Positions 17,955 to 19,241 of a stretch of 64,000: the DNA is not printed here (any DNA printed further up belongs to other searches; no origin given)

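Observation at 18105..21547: CEOS-like opine-type dehydrogenase, ATP-grasp and CapA-like trio next to the uronic-acid genes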

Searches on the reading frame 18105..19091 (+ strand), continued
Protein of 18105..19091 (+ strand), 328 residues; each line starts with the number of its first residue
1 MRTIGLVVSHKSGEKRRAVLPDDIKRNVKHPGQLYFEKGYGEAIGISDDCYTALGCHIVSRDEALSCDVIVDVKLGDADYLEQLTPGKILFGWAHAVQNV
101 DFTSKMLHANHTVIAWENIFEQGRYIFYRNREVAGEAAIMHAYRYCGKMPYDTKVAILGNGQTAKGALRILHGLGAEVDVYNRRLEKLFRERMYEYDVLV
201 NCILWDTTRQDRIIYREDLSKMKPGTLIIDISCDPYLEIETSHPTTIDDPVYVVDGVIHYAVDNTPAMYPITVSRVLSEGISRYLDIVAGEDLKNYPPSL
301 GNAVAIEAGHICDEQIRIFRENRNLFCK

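Call 12: find_encoding_contigs(protein=P0005, flank=10000, max_places=3)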
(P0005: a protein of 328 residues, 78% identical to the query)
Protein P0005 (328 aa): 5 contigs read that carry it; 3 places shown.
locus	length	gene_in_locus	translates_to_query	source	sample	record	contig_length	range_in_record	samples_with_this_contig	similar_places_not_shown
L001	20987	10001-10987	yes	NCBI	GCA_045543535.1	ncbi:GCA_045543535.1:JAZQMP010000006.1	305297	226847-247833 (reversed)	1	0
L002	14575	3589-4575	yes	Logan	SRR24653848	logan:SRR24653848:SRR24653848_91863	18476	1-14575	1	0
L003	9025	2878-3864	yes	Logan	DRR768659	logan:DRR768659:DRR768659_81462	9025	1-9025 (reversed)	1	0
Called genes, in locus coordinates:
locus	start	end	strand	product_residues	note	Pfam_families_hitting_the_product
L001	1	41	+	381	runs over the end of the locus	PF00465:Fe-ADH, PF13685:Fe-ADH_2 (faint), PF25137:ADH_Fe_C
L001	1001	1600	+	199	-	PF02357:NusG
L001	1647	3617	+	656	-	PF00106:adh_short (weak), PF01073:3Beta_HSD, PF01370:Epimerase, PF02719:Polysacc_synt_2, PF04321:RmlD_sub_bind, PF08659:KR (faint), PF16363:GDP_Man_Dehyd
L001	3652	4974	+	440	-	PF01210:NAD_Gly3P_dh_N (weak), PF03721:UDPG_MGDP_dh_N, PF00984:UDPG_MGDP_dh, PF03720:UDPG_MGDP_dh_C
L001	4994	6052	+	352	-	PF01073:3Beta_HSD, PF01370:Epimerase, PF02719:Polysacc_synt_2, PF04321:RmlD_sub_bind, PF07993:NAD_binding_4, PF16363:GDP_Man_Dehyd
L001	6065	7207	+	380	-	PF00288:GHMP_kinases_N, PF08544:GHMP_kinases_C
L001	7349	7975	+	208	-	PF00483:NTP_transferase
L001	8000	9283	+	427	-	PF01943:Polysacc_synt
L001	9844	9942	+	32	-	-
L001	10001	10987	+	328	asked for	PF05222:AlaDh_PNT_N, PF02826:2-Hacid_dh_C (weak), PF01262:AlaDh_PNT_C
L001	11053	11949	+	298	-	PF14305:ATPgrasp_TupA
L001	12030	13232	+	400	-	PF04932:Wzy_C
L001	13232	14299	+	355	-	PF13439:Glyco_transf_4, PF00534:Glycos_transf_1, PF20706:GT4-conflict (weak), PF13692:Glyco_trans_1_4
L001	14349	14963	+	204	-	PF00132:Hexapep, PF14602:Hexapep_2 (weak)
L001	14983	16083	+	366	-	PF13579:Glyco_trans_4_4 (weak), PF13439:Glyco_transf_4, PF00534:Glycos_transf_1, PF13692:Glyco_trans_1_4, PF13524:Glyco_trans_1_2 (weak)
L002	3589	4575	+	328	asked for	PF05222:AlaDh_PNT_N, PF02826:2-Hacid_dh_C (weak), PF01262:AlaDh_PNT_C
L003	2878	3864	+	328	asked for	PF05222:AlaDh_PNT_N, PF02826:2-Hacid_dh_C (weak), PF01262:AlaDh_PNT_C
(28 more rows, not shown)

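Call 13: find_encoding_contigs(protein=P0120, flank=10000, max_places=3)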
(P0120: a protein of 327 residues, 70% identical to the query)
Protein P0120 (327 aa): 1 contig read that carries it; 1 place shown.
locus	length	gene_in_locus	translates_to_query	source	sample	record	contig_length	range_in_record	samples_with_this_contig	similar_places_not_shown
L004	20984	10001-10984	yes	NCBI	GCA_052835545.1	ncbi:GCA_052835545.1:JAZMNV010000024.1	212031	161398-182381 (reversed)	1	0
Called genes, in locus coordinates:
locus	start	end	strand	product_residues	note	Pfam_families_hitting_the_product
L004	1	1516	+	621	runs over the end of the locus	PF00664:ABC_membrane, PF00005:ABC_tran, PF02463:SMC_N (weak)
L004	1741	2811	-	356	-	PF04321:RmlD_sub_bind, PF01073:3Beta_HSD, PF01370:Epimerase, PF02719:Polysacc_synt_2, PF07993:NAD_binding_4, PF16363:GDP_Man_Dehyd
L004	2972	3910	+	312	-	PF00892:EamA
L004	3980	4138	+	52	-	PF00301:Rubredoxin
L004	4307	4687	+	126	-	PF06397:Desulfoferrod_N (weak), PF01880:Desulfoferrodox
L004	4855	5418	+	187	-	PF00578:AhpC-TSA, PF08534:Redoxin, PF02630:SCO1-SenC (faint), PF10417:1-cysPrx_C (weak)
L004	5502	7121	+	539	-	PF00890:FAD_binding_2, PF01266:DAO, PF07992:Pyr_redox_2, PF12831:FAD_oxidored, PF13450:NAD_binding_8, PF13738:Pyr_redox_3, PF00070:Pyr_redox, PF13192:Thioredoxin_3, +4 more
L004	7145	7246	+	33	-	-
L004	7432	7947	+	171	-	-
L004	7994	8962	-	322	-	-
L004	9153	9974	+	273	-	PF00037:Fer4 (weak)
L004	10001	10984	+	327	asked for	PF05222:AlaDh_PNT_N, PF01262:AlaDh_PNT_C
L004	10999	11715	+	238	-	PF03591:AzlC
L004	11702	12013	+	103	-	PF05437:AzlD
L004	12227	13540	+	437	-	PF13416:SBP_bac_8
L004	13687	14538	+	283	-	PF00528:BPD_transp_1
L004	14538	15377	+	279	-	PF00528:BPD_transp_1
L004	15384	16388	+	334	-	PF00356:LacI, PF00532:Peripla_BP_1, PF13407:Peripla_BP_4, PF13377:Peripla_BP_3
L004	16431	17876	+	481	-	PF02446:Glyco_hydro_77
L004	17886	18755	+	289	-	-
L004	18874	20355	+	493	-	PF02446:Glyco_hydro_77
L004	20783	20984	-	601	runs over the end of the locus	PF00009:GTP_EFTU, PF22042:EF-G_D2 (weak), PF03144:GTP_EFTU_D2, PF00679:EFG_C, PF06421:LepA_C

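Call 14: search_dna_similar(query=window:18105-19091:+, collection=plasmids, mode=protein, max_rows=40, max_evalue=1e-10)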
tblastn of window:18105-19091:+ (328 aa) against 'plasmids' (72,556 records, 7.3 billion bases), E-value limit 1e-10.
Records with a match: 192; places in all: 224; records where one place covers at least 80% of the query: 185.
Best place of each record, by identity: <60% 192.
By first word of the organism name: Bacillus 66; Ligilactobacillus 24; Bradyrhizobium 10; Enterococcus 7; Paenarthrobacter 6; Rhodococcus 6; Azospirillum 5; Mesorhizobium 5; Paraburkholderia 5; Sinorhizobium 4; and 35 more.
By predicted mobility (MOB-suite, as given by PLSDB): non-mobilizable 120; conjugative 43; mobilizable 29.
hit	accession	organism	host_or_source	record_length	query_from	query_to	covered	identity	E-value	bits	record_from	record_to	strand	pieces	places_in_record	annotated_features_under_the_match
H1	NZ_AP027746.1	Escherichia coli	Homo sapiens,whole organism,feces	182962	9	321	95%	32.4%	8e-41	159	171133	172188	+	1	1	N(5)-(carboxyethyl)ornithine synthase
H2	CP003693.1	Bacillus thuringiensis MC28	-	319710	4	327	99%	28.6%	9e-28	120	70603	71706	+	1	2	Alanine dehydrogenase 1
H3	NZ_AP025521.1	Lactococcus cremoris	-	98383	4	283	85%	33.1%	4e-36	145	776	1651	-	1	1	N(5)-(carboxyethyl)ornithine synthase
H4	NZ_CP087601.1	Lactococcus lactis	Cell culture,Raw cow milk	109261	4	283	85%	33.1%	9e-36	144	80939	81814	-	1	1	N(5)-(carboxyethyl)ornithine synthase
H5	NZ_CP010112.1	Bacillus thuringiensis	soil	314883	4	316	95%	29.4%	2e-29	125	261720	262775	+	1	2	ald: alanine dehydrogenase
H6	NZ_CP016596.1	Bacillus cereus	cell culture,Korean fermented food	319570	4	316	95%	29.4%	2e-29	125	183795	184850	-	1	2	ald: alanine dehydrogenase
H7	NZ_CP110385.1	Tritonibacter mobilis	-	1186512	4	311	94%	29.6%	4e-27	119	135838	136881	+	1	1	record has no annotation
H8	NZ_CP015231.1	Tritonibacter mobilis F1926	cell culture,seawater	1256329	4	311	94%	29.6%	4e-27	119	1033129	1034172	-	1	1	record has no annotation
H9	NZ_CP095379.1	Bacillus cereus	cell cuture,Pond silt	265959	4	316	95%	29.1%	1e-29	126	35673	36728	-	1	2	ald: alanine dehydrogenase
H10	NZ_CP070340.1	Bacillus cereus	Bombyx mori,whole organism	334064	4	316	95%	29.1%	3e-29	125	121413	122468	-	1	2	ald: alanine dehydrogenase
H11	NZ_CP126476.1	Bacillus thuringiensis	mixed culture,termite gut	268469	4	316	95%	29.1%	3e-29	125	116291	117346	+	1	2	ald: alanine dehydrogenase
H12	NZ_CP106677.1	Bacillus cereus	cell culture,soil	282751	4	316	95%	29.1%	2e-28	122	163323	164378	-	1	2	ald: alanine dehydrogenase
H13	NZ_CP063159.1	Bacillus cereus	-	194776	4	316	95%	28.8%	2e-29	125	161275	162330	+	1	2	ald: alanine dehydrogenase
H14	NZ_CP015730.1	Bacillus cereus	sludge of an anaerobic digestion reactor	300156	4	316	95%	28.8%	3e-29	125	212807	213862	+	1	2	ald: alanine dehydrogenase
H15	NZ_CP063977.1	Bacillus cereus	Soil in tiger area of zoo,cell culture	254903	4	316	95%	28.8%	4e-29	124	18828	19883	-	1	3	ald: alanine dehydrogenase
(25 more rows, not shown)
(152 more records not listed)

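Call 15: find_related_loci(query=window:18105-19091:+, collection=genome_contigs, flank=10000)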
Query window:18105-19091:+ (328 aa) in genome_contigs; peptide patterns used: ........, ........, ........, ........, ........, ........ (x = any residue, [..] = any of these).
85 stretches matched a pattern; 68 encode a relative of the query (tblastn E <= 1e-3); 68 distinct loci.
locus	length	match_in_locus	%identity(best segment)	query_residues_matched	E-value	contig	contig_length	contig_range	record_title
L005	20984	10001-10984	75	1-328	8e-177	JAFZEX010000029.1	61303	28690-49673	MAG: Alistipes sp. isolate RGIG7704 Water_buffalos_Rectum-3__c280252, whole genome shotgun sequence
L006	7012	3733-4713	73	1-328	8e-173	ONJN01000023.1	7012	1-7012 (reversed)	uncultured Clostridiales bacterium isolate RUG361 genome assembly, contig: k87_2946959, whole genome shotgun sequence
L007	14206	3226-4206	71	1-328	5e-168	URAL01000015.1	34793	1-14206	uncultured Clostridiales bacterium isolate UMGS815 genome assembly, contig: NODE_496_length_34793_cov_27.442513, whole g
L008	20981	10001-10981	71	1-328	1e-167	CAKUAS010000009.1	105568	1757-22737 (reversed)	MAG: uncultured Oscillospiraceae bacterium isolate REFINED_METABAT215_TOP10_CONTIGS_1500_ASSEMBLY_K77_MERGED__Hadza_MoBi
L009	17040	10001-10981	71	1-328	6e-167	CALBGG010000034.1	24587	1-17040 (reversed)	MAG TPA_asm: uncultured Clostridia bacterium isolate SRR1747065_bin.49_CONCOCT_v1.1_MAG genome assembly, contig: ERZ8082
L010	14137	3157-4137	71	1-328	3e-167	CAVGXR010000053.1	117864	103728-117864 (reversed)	Collinsella aerofaciens isolate H07681-L1_cleanbin_000059 genome assembly, contig: Spades_H07681-L1_contig_54, whole gen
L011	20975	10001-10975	73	1-328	3e-167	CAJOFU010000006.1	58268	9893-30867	Paludibacteraceae bacterium isolate Red_deer_3_mag_174 genome assembly, contig: scaffold_729, whole genome shotgun seque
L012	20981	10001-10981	71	1-328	8e-167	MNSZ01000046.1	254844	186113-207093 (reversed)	MAG: Firmicutes bacterium CAG:24053_14 Ley3_66761_scaffold_287, whole genome shotgun sequence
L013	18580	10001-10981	70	1-328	2e-166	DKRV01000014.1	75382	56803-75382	MAG TPA_asm: Clostridiales bacterium UBA7273 UBA7273_contig_1620, whole genome shotgun sequence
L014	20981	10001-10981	70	1-328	3e-166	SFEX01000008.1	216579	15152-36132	MAG: Clostridiales bacterium isolate W0P37.007 Contig92, whole genome shotgun sequence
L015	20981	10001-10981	70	1-328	4e-165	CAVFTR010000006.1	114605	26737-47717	bacterium isolate G02651-L1_cleanbin_000005 genome assembly, contig: Spades_G02651-L1_contig_72, whole genome shotgun se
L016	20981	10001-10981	70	1-328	3e-165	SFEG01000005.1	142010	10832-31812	MAG: Clostridiales bacterium isolate W0P29.010 Contig43, whole genome shotgun sequence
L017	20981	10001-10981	70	1-328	2e-164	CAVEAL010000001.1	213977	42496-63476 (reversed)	bacterium isolate G02621-L1_cleanbin_000002 genome assembly, contig: Spades_G02621-L1_contig_8, whole genome shotgun seq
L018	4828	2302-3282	70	1-328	6e-168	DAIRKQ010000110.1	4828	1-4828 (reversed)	MAG TPA_asm: Oscillospiraceae bacterium isolate CTOTU12570 NODE_8883_length_4828_cov_6.500524, whole genome shotgun sequ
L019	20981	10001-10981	70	1-328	1e-163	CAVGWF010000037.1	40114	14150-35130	Escherichia coli isolate H07611-L1_cleanbin_000006 genome assembly, contig: Spades_H07611-L1_contig_248, whole genome sh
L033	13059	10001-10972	66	1-328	3e-151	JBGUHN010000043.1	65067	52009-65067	MAG: Lachnospiraceae bacterium isolate ruminal_MAG_35 ruminal_MAG_35_contig_0043, whole genome shotgun sequence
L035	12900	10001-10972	65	1-328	3e-149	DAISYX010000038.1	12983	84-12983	MAG TPA_asm: Clostridia bacterium isolate CTOTU19819 NODE_4174_length_12983_cov_6.857983, whole genome shotgun sequence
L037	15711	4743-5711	65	1-327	2e-147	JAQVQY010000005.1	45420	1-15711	MAG: Eubacteriales bacterium isolate STF1_238 NODE_1561_length_45420_cov_4.065750_Sandtown_F1, whole genome shotgun sequ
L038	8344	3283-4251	65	1-327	5e-147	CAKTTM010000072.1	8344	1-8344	MAG: uncultured Clostridia bacterium isolate REFINED_METABAT215_TOP10_CONTIGS_1500_ASSEMBLY_K77_MERGED__Nepal_MoBio_Fibe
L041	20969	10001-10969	65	1-327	2e-145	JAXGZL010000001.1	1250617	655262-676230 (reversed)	MAG: Christensenellales bacterium isolate AnMBR.bin536 bin536_1, whole genome shotgun sequence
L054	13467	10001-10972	56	2-328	7e-130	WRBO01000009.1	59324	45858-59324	MAG: Bacillota bacterium isolate Lab288P1bin80 Ga0131853_10000725, whole genome shotgun sequence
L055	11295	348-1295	51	1-320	9e-109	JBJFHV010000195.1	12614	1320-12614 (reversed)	MAG: Acutalibacteraceae bacterium isolate PUUB61_bin.027 NODE_2413_length_12614_cov_3.967911, whole genome shotgun seque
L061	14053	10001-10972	52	1-326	2e-103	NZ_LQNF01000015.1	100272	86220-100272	Oceanobacillus damuensis strain PT-20 contig15, whole genome shotgun sequence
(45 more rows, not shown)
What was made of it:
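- Identity of 60-78% across phyla with very different glycan loci argues for a small, invariant substrate (call 15).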

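Call 23: get_annotated_region(hit=H4, flank=4000)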
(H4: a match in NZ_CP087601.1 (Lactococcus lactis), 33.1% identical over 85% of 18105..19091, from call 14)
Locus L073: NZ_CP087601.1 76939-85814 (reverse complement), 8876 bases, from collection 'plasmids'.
description: Lactococcus lactis subsp. lactis strain IBB109 plasmid pIBB109_AgSa_1, complete sequence
organism: Lactococcus lactis (NCBI taxid 1360)
taxonomy: Bacteria; Bacillota; Bacilli; Lactobacillales; Streptococcaceae; Lactococcus; Lactococcus lactis
host: -; source: Cell culture,Raw cow milk; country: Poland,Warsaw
typing (MOB-suite, as given by PLSDB): conjugative; replicon rep_cluster_2422; relaxase MOB_Unknown; mating-pair formation MPF_T
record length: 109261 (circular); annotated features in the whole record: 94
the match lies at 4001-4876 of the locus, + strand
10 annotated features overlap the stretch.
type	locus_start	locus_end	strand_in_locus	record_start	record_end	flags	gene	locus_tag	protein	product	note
CDS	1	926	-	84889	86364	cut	-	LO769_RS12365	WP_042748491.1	alpha-amylase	-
CDS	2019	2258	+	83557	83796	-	-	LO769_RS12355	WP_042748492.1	GlsB/YeaQ/YmgE family stress response membrane protein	-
CDS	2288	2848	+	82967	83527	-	amaP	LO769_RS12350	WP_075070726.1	alkaline shock response membrane anchor protein AmaP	-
CDS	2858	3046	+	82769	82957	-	-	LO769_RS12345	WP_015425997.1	DUF2273 domain-containing protein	-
CDS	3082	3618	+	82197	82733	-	-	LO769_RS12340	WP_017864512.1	Asp23/Gls24 family envelope stress response protein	-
CDS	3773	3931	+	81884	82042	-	-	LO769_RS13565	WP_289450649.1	hypothetical protein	-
CDS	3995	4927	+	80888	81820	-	-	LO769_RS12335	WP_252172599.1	N(5)-(carboxyethyl)ornithine synthase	-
CDS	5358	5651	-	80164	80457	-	-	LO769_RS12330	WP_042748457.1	YjcQ family protein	-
CDS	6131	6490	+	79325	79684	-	-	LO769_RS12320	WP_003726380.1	metalloregulator ArsR/SmtB family transcription factor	GO:0006355 - regulation of DNA-templated transcription [Evidence IEA]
CDS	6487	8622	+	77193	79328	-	-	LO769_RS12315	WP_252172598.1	heavy metal translocating P-type ATPase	-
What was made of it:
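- Closest known: N5-. Different: L. lactis ceo is stand-alone with no ligase or glycan genes nearby (call 23).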

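Call 24: get_annotated_region(hit=H1, flank=5000)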
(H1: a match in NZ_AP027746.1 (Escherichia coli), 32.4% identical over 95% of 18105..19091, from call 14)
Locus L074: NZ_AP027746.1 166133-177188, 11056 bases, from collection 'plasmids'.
description: Escherichia coli strain 2017-01-4CC plasmid p2017-01-4CC_1, complete sequence
organism: Escherichia coli (NCBI taxid 562)
taxonomy: Bacteria; Pseudomonadota; Gammaproteobacteria; Enterobacterales; Enterobacteriaceae; Escherichia; Escherichia coli
host: -; source: Homo sapiens,whole organism,feces; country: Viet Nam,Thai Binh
typing (MOB-suite, as given by PLSDB): non-mobilizable; replicon IncFIB,IncY
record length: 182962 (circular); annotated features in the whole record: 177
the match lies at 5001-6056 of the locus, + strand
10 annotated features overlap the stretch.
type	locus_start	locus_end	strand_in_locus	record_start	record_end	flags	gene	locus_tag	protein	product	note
CDS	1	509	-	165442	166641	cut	-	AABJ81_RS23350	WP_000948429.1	IS91 family transposase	-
CDS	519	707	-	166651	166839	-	-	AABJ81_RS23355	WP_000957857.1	hypothetical protein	-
CDS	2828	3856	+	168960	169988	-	-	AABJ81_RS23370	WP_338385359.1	undecaprenyl-phosphate alpha-N-acetylglucosaminyl 1-phosphate transferase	-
CDS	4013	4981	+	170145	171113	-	-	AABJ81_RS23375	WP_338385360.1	hypothetical protein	-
CDS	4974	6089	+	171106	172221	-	-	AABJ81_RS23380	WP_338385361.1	N(5)-(carboxyethyl)ornithine synthase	-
CDS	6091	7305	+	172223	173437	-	-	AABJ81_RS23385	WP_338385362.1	oligosaccharide flippase family protein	-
CDS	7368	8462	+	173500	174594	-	-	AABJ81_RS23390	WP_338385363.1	glycosyltransferase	-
CDS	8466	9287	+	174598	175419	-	-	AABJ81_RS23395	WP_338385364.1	hypothetical protein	-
CDS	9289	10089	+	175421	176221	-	-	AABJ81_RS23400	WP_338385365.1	glycosyltransferase family 2 protein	-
CDS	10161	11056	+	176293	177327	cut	-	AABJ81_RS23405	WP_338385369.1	EpsG family protein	-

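Call 26: search_protein_families(library=pfam, proteins=[L074:4013-4981:+, L074:4974-6089:+, L073:3995-4927:+, L014:7755-9986:+, L074:8466-9287:+, L017:4250-5461:-, L019:2643-3239:-], max_evalue=0.001)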
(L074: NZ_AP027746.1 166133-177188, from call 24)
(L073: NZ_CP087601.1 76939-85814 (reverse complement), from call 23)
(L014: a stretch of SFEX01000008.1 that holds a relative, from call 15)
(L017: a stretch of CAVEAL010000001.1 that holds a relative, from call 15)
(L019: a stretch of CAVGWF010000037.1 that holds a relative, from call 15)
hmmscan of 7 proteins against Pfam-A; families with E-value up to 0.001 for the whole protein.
L074:4013-4981:+ (322 aa): 0 families

L074:4974-6089:+ (371 aa): 2 families
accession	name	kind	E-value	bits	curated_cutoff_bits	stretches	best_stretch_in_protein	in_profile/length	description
PF01262.27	AlaDh_PNT_C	-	2.5e-11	43.9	23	1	146-353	14-213/214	Alanine dehydrogenase/PNT, C-terminal domain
PF05222.21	AlaDh_PNT_N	-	0.00021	21.9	30.4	1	12-125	7-121/136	Alanine dehydrogenase/PNT, N-terminal domain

L073:3995-4927:+ (310 aa): 2 families
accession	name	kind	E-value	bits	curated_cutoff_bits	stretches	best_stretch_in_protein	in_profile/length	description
PF05222.21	AlaDh_PNT_N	-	3.7e-16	60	30.4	1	9-114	6-113/136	Alanine dehydrogenase/PNT, N-terminal domain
PF01262.27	AlaDh_PNT_C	-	3.2e-14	53.3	23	1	194-293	79-179/214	Alanine dehydrogenase/PNT, C-terminal domain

L014:7755-9986:+ (743 aa): 2 families
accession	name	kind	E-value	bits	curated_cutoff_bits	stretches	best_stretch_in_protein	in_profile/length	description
PF14397.11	ATPgrasp_ST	-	1.2e-32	113.7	31.4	1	509-714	51-259/278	Sugar-transfer associated ATP-grasp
PF14398.11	ATPgrasp_YheCD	-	1.7e-05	24.7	26.8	0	508-579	36-106/255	YheC/D like ATP-grasp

L074:8466-9287:+ (273 aa): 0 families

L017:4250-5461:- (403 aa): 1 family
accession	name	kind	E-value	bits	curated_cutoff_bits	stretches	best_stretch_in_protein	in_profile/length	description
PF04464.20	Glyphos_transf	-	9.8e-52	176.5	22.1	1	17-366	4-365/367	CDP-Glycerol:Poly(glycerophosphate) glycerophosphotransferase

L019:2643-3239:- (198 aa): 1 family
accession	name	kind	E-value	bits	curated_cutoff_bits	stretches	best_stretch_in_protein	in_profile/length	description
PF12804.13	NTP_transf_3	-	0.00082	20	27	0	4-56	2-50/160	MobA-like NTP transferase domain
